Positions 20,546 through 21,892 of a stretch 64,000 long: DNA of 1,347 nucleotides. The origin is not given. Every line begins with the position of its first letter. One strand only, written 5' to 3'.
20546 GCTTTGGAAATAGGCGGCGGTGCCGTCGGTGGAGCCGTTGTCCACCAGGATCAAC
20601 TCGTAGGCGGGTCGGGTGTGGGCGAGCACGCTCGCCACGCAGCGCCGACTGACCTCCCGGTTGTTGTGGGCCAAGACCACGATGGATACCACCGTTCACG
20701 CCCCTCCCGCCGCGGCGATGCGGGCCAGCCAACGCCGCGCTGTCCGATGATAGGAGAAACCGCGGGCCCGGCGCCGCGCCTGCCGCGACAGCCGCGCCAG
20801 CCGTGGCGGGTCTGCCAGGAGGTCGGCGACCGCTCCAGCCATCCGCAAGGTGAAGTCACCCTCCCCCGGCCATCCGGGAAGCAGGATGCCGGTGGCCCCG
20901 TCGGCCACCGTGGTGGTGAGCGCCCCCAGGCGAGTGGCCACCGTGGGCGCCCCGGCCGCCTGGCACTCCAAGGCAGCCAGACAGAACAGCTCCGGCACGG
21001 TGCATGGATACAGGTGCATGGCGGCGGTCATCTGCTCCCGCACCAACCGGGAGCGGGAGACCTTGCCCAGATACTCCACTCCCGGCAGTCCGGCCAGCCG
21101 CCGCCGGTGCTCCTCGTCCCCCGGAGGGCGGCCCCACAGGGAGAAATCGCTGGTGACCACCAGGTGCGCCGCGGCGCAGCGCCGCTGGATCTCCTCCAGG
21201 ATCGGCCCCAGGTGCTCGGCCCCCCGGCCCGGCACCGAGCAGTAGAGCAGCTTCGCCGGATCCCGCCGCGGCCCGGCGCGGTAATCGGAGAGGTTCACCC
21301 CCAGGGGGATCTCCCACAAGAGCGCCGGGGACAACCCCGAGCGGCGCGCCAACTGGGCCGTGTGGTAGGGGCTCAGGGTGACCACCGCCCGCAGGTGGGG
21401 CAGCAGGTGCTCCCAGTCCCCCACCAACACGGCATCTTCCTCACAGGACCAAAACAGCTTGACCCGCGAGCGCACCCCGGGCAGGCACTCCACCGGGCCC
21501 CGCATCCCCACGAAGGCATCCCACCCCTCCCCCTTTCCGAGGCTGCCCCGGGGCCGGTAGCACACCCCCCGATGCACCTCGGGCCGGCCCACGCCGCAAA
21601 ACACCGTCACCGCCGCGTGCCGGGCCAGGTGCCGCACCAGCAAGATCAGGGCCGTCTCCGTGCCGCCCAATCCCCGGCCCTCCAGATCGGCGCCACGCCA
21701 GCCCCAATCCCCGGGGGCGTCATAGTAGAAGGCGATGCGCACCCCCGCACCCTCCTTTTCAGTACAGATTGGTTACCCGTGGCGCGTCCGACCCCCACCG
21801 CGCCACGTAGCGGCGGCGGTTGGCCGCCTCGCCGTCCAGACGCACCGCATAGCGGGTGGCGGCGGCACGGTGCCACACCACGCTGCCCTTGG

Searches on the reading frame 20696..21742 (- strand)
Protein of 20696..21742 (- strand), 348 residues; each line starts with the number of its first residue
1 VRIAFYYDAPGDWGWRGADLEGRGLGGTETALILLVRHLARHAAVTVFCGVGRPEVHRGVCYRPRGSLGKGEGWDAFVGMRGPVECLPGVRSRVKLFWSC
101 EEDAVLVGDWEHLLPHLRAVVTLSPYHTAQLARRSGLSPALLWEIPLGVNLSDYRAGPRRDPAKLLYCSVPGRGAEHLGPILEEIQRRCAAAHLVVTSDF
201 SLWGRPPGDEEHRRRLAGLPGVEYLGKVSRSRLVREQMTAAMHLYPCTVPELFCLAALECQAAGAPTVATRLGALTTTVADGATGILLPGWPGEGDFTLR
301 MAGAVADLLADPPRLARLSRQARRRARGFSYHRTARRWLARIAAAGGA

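Call 4: search_protein_families(library=pfam, proteins=[window:20696-21742:-], max_evalue=0.01)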
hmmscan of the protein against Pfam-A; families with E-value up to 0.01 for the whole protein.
window:20696-21742:- (348 aa): 3 families
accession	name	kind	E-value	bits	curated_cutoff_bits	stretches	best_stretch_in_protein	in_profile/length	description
PF13692.12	Glyco_trans_1_4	-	4.6e-10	40.4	27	1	198-311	34-142/142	Glycosyl transferases group 1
PF00534.26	Glycos_transf_1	-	1.5e-07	31.6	26.4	1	220-324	73-171/172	Glycosyl transferases group 1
PF13439.12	Glyco_transf_4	-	0.00036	21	28.5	0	111-152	128-169/170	Glycosyltransferase Family 4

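Call 5: search_protein_families(library=ncbifam, proteins=[window:20696-21742:-], max_evalue=0.01)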
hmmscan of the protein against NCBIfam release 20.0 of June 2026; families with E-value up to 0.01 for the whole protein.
window:20696-21742:- (348 aa): 9 families
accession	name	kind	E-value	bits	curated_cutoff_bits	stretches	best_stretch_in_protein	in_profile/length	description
TIGR03449.1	mycothiol_MshA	equivalog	2.2e-16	59.7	462.5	1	222-339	286-397/406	D-inositol-3-phosphate glycosyltransferase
NF041876.1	EPS_EpsE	equivalog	1.6e-09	37.5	400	1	221-335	277-386/389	exopolysaccharide biosynthesis GT4 family glycosyltransferase EpsE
TIGR02149.1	glgA_Coryne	subfamily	5e-08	32.5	302.4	1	232-337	276-382/391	glycogen synthase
TIGR03999.1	thiol_BshA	equivalog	2e-07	30.3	273.7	1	222-335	257-363/375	N-acetyl-alpha-D-glucosaminyl L-malate synthase BshA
NF053787.1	GlcN_PG_synth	equivalog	6.8e-05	21.9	480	1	229-326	250-339/361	N-acetylglucosaminyl phosphatidylglycerol synthase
TIGR03088.1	stp2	hypoth_equivalog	0.00012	21.3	409.05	1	252-338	284-366/374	TIGR03088 family PEP-CTERM/XrtA system glycosyltransferase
TIGR04047.1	MSMEG_0565_glyc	hypoth_equivalog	0.00014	21.1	259.85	1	222-340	259-369/373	MSMEG_0565 family glycosyltransferase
NF012028.0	PRK15484.1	subfamily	0.0004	19.6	618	1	226-288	263-325/380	lipopolysaccharide N-acetylglucosaminyltransferase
NF038255.1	exopoly_VpsD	equivalog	0.0025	16.7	300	1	222-276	265-318/381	VpsD family glycosyltransferase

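Call 7: find_homologous_proteins(query=window:20696-21742:-, max_evalue=1e-10)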
Query window:20696-21742:- (348 aa): 27 proteins with E <= 1e-10 among 8000 candidates.
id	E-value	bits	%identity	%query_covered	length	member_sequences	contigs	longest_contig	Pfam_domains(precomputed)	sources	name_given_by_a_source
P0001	4.3e-234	794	100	100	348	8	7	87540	PF00534.27,PF13692.13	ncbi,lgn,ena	-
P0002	1.4e-106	375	52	98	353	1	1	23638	PF00534.27,PF13692.13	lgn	-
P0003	4.2e-106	373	51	98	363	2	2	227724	PF00534.27,PF13524.13,PF13439.13,PF13692.13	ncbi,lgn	ncbi:MAG: glycosyltransferase family 4 protein [Bacillota bacterium]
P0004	9.8e-103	362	52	97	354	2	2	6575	PF00534.27,PF13524.13,PF13692.13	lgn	-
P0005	2.6e-100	354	49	98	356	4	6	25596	PF00534.27,PF13692.13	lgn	-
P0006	3.2e-99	351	51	97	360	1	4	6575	PF00534.27,PF13439.13,PF13692.13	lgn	-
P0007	2.6e-82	295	49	83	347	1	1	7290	PF00534.27,PF13524.13,PF13439.13,PF13692.13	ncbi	-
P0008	1.3e-80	289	46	97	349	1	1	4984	PF00534.27,PF13579.13,PF13439.13,PF13692.13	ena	-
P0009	5.8e-80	287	48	100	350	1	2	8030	PF00534.27,PF13524.13,PF13439.13,PF13692.13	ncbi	-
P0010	9.3e-66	240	41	98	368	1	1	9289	PF00534.27,PF13439.13,PF13692.13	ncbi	-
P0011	3.7e-63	232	42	93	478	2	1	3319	PF00534.27,PF13439.13,PF00535.33,PF13692.13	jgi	-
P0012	4.0e-62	228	44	80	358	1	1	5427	PF00534.27,PF13439.13,PF13692.13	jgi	jgi:glycosyltransferase involved in cell wall biosynthesis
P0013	7.9e-48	181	35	97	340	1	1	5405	PF00534.27,PF13439.13,PF13692.13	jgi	jgi:glycosyltransferase involved in cell wall biosynthesis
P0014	2.7e-46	176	35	97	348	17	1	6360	PF00534.27,PF13439.13,PF13692.13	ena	-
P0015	6.2e-44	169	34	92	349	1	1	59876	PF00534.27,PF13439.13,PF13692.13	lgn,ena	-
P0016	1.4e-43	167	42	81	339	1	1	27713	PF00534.27,PF13439.13,PF13692.13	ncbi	-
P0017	2.8e-42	163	36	99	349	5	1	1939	PF00534.27,PF13692.13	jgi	jgi:hypothetical protein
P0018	9.9e-42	161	37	94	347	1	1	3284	PF00534.27,PF13692.13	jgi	jgi:glycosyltransferase involved in cell wall biosynthesis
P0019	1.6e-40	157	34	92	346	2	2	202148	PF00534.27,PF13439.13,PF13692.13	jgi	jgi:glycosyltransferase involved in cell wall biosynthesis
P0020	2.3e-38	150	38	96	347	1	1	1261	PF00534.27,PF13692.13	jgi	-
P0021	7.1e-38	149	36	96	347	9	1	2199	PF00534.27,PF13692.13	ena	-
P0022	1.5e-37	148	41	63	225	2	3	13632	PF00534.27,PF13524.13,PF13692.13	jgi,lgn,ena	-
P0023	1.2e-20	92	29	91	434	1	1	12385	PF00534.27,PF13524.13,PF13439.13,PF13692.13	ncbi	ncbi:MAG: glycosyltransferase family 4 protein [Planctomycetota bacterium]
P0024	6.5e-18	83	29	94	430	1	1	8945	PF00534.27,PF13524.13,PF13439.13,PF13692.13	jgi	-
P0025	1.0e-17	82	25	96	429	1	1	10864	PF00534.27,PF13579.13,PF13439.13,PF13692.13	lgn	-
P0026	1.8e-13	68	32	94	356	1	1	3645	PF00534.27,PF13439.13,PF13692.13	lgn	-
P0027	5.1e-13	67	27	98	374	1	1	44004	PF00534.27,PF13524.13,PF13439.13,PF13692.13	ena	-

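Call 9: find_encoding_contigs(protein=P0001, flank=10000, max_places=4)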
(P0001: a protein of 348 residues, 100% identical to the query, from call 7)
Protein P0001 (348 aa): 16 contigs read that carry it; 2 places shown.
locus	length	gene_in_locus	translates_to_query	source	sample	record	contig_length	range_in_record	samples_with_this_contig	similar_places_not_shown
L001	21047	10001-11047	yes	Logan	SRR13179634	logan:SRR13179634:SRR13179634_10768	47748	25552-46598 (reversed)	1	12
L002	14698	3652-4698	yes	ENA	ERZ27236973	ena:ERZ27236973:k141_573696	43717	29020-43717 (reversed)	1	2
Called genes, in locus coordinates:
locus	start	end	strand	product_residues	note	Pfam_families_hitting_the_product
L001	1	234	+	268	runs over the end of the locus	PF04085:MreC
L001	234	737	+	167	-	PF04093:MreD (weak)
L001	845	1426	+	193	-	PF03775:MinC_C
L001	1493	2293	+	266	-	PF00142:Fer4_NifH (faint), PF01656:CbiA, PF02374:ArsA_ATPase (weak), PF06564:CBP_BcsQ, PF09140:MipZ, PF10609:ParA, PF13614:AAA_31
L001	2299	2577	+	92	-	PF03776:MinE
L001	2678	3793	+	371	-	PF01098:FTSW_RODA_SPOVE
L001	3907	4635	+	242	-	PF00535:Glycos_transf_2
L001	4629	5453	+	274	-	PF10111:Glyco_tranf_2_2 (weak), PF13641:Glyco_tranf_2_3, PF00535:Glycos_transf_2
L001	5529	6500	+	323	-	PF01370:Epimerase, PF02719:Polysacc_synt_2, PF04321:RmlD_sub_bind (weak), PF16363:GDP_Man_Dehyd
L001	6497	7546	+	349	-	PF13439:Glyco_transf_4 (faint), PF13692:Glyco_trans_1_4, PF00534:Glycos_transf_1, PF13524:Glyco_trans_1_2 (faint)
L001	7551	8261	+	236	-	PF00535:Glycos_transf_2 (weak)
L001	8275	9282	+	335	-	PF13439:Glyco_transf_4 (weak)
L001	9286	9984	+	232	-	PF00535:Glycos_transf_2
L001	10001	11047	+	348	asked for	PF13692:Glyco_trans_1_4, PF00534:Glycos_transf_1 (weak)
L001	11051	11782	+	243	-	PF00535:Glycos_transf_2, PF10111:Glyco_tranf_2_2 (faint), PF13641:Glyco_tranf_2_3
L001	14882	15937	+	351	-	PF12673:SipL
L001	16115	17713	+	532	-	PF12673:SipL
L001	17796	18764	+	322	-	PF13579:Glyco_trans_4_4, PF00534:Glycos_transf_1, PF13692:Glyco_trans_1_4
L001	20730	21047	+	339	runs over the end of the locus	PF13439:Glyco_transf_4, PF20706:GT4-conflict, PF00534:Glycos_transf_1, PF13692:Glyco_trans_1_4, PF13524:Glyco_trans_1_2 (weak)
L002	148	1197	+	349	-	PF13439:Glyco_transf_4 (faint), PF13692:Glyco_trans_1_4, PF00534:Glycos_transf_1, PF13524:Glyco_trans_1_2 (faint)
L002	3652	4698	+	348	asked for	PF13692:Glyco_trans_1_4, PF00534:Glycos_transf_1 (weak)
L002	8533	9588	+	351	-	PF12673:SipL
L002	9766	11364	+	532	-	PF12673:SipL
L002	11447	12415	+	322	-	PF13579:Glyco_trans_4_4, PF00534:Glycos_transf_1, PF13692:Glyco_trans_1_4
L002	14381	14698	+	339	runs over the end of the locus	PF13439:Glyco_transf_4, PF20706:GT4-conflict, PF00534:Glycos_transf_1, PF13692:Glyco_trans_1_4, PF13524:Glyco_trans_1_2 (weak)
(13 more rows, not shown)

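Call 10: find_encoding_contigs(protein=P0003, flank=10000, max_places=3)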
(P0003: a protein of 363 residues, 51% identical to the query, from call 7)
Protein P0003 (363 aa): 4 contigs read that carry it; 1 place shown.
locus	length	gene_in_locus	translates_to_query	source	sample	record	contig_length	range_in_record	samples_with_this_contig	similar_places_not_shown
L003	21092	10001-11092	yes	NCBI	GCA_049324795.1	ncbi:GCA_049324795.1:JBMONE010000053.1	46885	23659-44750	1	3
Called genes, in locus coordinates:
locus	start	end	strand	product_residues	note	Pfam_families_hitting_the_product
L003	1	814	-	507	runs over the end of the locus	PF00005:ABC_tran, PF13304:AAA_21 (faint), PF00005:ABC_tran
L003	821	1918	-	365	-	PF02608:Bmp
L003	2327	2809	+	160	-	PF08241:Methyltransf_11, PF13649:Methyltransf_25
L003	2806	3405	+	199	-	-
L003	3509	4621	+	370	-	PF00483:NTP_transferase, PF12804:NTP_transf_3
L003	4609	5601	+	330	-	PF01370:Epimerase, PF02719:Polysacc_synt_2 (weak), PF04321:RmlD_sub_bind, PF16363:GDP_Man_Dehyd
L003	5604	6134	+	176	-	-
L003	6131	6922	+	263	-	PF00535:Glycos_transf_2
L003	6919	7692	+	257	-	PF00535:Glycos_transf_2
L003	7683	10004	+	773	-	PF13439:Glyco_transf_4 (faint), PF20706:GT4-conflict, PF00534:Glycos_transf_1, PF13692:Glyco_trans_1_4, PF13524:Glyco_trans_1_2, PF13692:Glyco_trans_1_4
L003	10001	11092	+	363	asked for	PF13439:Glyco_transf_4 (faint), PF00534:Glycos_transf_1, PF13692:Glyco_trans_1_4, PF13524:Glyco_trans_1_2 (weak)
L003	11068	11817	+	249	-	PF13641:Glyco_tranf_2_3 (weak), PF00535:Glycos_transf_2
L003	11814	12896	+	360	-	PF13439:Glyco_transf_4 (weak), PF13579:Glyco_trans_4_4 (weak)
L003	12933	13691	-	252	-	PF06386:GvpL_GvpF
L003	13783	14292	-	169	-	-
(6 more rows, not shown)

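Call 12: find_related_loci(query=A1, collection=genome_contigs, flank=10000)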
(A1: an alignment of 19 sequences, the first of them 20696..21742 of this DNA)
Query A1 (348 aa) in genome_contigs; peptide patterns used: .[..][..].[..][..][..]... (x = any residue, [..] = any of these).
61 stretches matched a pattern; 32 encode a relative of the query (tblastn E <= 1e-3); 32 distinct loci.
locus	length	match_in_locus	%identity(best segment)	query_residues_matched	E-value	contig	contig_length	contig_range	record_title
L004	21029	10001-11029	49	1-342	9e-103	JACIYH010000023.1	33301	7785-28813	MAG: Bacillota bacterium isolate MAG-73 Firmicutes_C3_bin32_Scaffold_23, whole genome shotgun sequence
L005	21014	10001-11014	40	1-338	4e-89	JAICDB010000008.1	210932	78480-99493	MAG: Clostridiales bacterium isolate K_7_2_bin.50 scaffold_114, whole genome shotgun sequence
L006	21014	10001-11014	39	1-338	2e-88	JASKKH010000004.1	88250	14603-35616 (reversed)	MAG: Clostridia bacterium isolate DJKA51_ANT-F21_bin.18 scaffold_13, whole genome shotgun sequence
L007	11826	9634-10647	41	1-338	2e-84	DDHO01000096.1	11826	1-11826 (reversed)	MAG TPA_asm: Firmicutes bacterium UBA1874 UBA1874_contig_2558, whole genome shotgun sequence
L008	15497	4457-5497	38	1-347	3e-82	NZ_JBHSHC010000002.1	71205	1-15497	Effusibacillus consociatus strain CCUG 53762 platanus_K_default_2, whole genome shotgun sequence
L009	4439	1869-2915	48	1-347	5e-82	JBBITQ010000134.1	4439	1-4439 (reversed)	MAG: Clostridiales bacterium isolate PGS172224_bin_40 NODE_5700_length_4439_cov_3.557026, whole genome shotgun sequence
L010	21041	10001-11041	41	1-347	1e-82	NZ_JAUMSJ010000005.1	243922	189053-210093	Brevibacillus borstelensis strain RC 5, whole genome shotgun sequence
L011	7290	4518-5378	49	1-288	3e-70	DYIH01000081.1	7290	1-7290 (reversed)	MAG TPA_asm: Thermaerobacter marianensis isolate TT109_2_68_7 Afr_mines_TT109_1725_length_7290_cov_2_471596, whole genom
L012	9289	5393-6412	41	1-342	1e-67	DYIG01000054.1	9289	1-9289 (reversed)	MAG TPA_asm: Thermaerobacter marianensis isolate TT109_55_7 Afr_mines_TT109_1360_length_9289_cov_2_949751, whole genome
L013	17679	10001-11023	43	1-342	6e-64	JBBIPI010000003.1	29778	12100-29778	MAG: Clostridiales bacterium isolate MTF170219_bin_3 NODE_213_length_29778_cov_3.36059, whole genome shotgun sequence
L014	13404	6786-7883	39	2-342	8e-64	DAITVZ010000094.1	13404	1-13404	MAG TPA_asm: Chloroflexota bacterium isolate CTOTU19863 NODE_3653_length_13404_cov_6.750243, whole genome shotgun sequen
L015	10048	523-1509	39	19-343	6e-53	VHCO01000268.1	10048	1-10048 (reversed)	MAG: Verrucomicrobia bacterium isolate K_DeepCast_150m_m2_164 K_DeepCast_150m_m2_164_Ga0194126_10013818, whole genome sh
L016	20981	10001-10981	37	18-340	5e-52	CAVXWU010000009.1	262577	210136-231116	MAG: uncultured Verrucomicrobiae bacterium isolate MFD04944.bin.1.206 genome assembly, contig: contig_33865, whole genom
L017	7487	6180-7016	35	1-278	8e-47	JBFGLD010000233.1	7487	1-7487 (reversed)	MAG: Anaerolineae bacterium isolate Mix_sand03.2021.01.D.74 k141_1929986_length_7487_cov_7.0000, whole genome shotgun se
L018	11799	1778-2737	39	11-327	2e-46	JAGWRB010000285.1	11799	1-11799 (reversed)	MAG: Gemmatimonadota bacterium isolate REEB316 k141_4351626, whole genome shotgun sequence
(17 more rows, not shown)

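Call 39: search_protein_families(library=pfam, proteins=[L010:650-1438:-, L010:1450-2100:-, L010:2057-2932:-, L010:3467-4513:-, L010:4529-5368:-, L010:5432-6439:-, L010:6452-7009:-, L010:6972-7595:-, L010:8541-9140:-, L010:9377-9979:+], max_evalue=0.001)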
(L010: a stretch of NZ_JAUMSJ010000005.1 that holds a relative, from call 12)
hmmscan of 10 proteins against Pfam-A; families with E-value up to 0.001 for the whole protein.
L010:650-1438:- (262 aa): 5 families
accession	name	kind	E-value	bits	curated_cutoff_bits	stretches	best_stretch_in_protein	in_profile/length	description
PF13620.12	CarboxypepD_reg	-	1.5e-13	51.3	32.3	1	180-245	2-67/82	Carboxypeptidase regulatory-like domain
PF13715.12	CarbopepD_reg_2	-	9.9e-08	32.4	32.2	1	180-247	1-64/88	CarboxypepD_reg-like domain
PF17210.9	SdrD_B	-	0.0001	22.9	29.7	1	196-235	27-66/112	SdrD B-like domain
PF11974.14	bMG3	-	0.00014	22.2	34.9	1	189-225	24-60/103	Bacterial alpha-2-macroglobulin MG3 domain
PF17802.7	SpaA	-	0.00083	19.9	23.1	0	186-232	9-57/91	Prealbumin-like fold domain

L010:1450-2100:- (216 aa): 2 families
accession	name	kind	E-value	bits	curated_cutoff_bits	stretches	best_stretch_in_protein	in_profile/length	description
PF13578.12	Methyltransf_24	-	3.5e-17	63.6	26.3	1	57-179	1-105/105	Methyltransferase domain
PF05711.17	TylF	-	1.6e-08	34.5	23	1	48-193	87-241/264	Macrocin-O-methyltransferase (TylF)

L010:2057-2932:- (291 aa): 2 families
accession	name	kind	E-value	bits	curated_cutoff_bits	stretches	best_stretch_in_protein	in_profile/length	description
PF13469.12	Sulfotransfer_3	-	4.2e-17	63.6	27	1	38-234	8-208/216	Sulfotransferase family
PF00685.33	Sulfotransfer_1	-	3.3e-05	23.9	22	1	39-234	11-177/255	Sulfotransferase domain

L010:3467-4513:- (348 aa): 4 families
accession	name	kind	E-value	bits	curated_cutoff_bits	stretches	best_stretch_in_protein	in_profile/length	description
PF00534.26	Glycos_transf_1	-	1.9e-30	106.1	26.4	1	173-329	13-171/172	Glycosyl transferases group 1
PF13692.12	Glyco_trans_1_4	-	2.2e-22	80.3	27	1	177-316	3-142/142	Glycosyl transferases group 1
PF20706.3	GT4-conflict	-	5.8e-08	32.6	26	1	178-345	200-385/385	Family 4 Glycosyltransferase in conflict systems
PF13524.12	Glyco_trans_1_2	-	0.0005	20.5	25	0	189-346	1-143/144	Glycosyl transferase-like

L010:4529-5368:- (279 aa): 6 families
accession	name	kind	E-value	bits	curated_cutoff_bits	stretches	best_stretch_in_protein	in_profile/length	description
PF04321.23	RmlD_sub_bind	-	4.5e-104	348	27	1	1-276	1-283/287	RmlD substrate binding domain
PF01370.27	Epimerase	-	3.9e-24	85.8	20.9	1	3-169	1-192/240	NAD dependent epimerase/dehydratase family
PF16363.11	GDP_Man_Dehyd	-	2.2e-15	57.4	27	1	28-152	53-181/332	GDP-mannose 4,6 dehydratase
PF02719.21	Polysacc_synt_2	-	3.4e-13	49.9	20.2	1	33-156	60-170/293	Polysaccharide biosynthesis protein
PF07993.18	NAD_binding_4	-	1.3e-08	34.8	20.1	1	52-157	90-214/258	Male sterility protein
PF01073.25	3Beta_HSD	-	5.1e-08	32.7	22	1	32-185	50-218/280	3-beta hydroxysteroid dehydrogenase/isomerase family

L010:5432-6439:- (335 aa): 6 families
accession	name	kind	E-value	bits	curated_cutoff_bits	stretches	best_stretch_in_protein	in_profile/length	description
PF16363.11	GDP_Man_Dehyd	-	9e-86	288.8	27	1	4-315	1-331/332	GDP-mannose 4,6 dehydratase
PF01370.27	Epimerase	-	5.9e-62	209.6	20.9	1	4-252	2-240/240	NAD dependent epimerase/dehydratase family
PF01073.25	3Beta_HSD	-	3.4e-13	49.7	22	1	4-233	1-222/280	3-beta hydroxysteroid dehydrogenase/isomerase family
PF04321.23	RmlD_sub_bind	-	3.2e-12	46.5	27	1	1-215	1-174/287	RmlD substrate binding domain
PF02719.21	Polysacc_synt_2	-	1.3e-11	44.7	20.2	1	3-138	1-131/293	Polysaccharide biosynthesis protein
PF07993.18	NAD_binding_4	-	2.5e-11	43.7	20.1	1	80-189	84-206/258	Male sterility protein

L010:6452-7009:- (185 aa): 2 families
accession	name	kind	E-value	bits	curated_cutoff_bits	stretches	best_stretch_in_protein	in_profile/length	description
PF00908.23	dTDP_sugar_isom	-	9.8e-27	94.1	27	1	36-181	4-153/168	dTDP-4-dehydrorhamnose 3,5-epimerase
PF14667.12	Polysacc_synt_C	-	3.6e-13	50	28.7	1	47-167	1-111/111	Polysaccharide biosynthesis C-terminal domain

L010:6972-7595:- (207 aa): 2 families
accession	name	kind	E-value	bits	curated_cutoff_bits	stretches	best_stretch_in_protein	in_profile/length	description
PF13578.12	Methyltransf_24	-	3.7e-20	73.2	26.3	1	47-170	1-105/105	Methyltransferase domain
PF05711.17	TylF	-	2.1e-07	30.9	23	1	38-182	87-241/264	Macrocin-O-methyltransferase (TylF)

L010:8541-9140:- (199 aa): 1 family
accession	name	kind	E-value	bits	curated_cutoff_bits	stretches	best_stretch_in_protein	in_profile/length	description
PF13578.12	Methyltransf_24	-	2.2e-24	86.8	26.3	1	41-154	1-105/105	Methyltransferase domain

L010:9377-9979:+ (200 aa): 1 family
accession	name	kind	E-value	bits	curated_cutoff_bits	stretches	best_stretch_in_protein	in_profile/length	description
PF13578.12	Methyltransf_24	-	3.9e-24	86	26.3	1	45-160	1-105/105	Methyltransferase domain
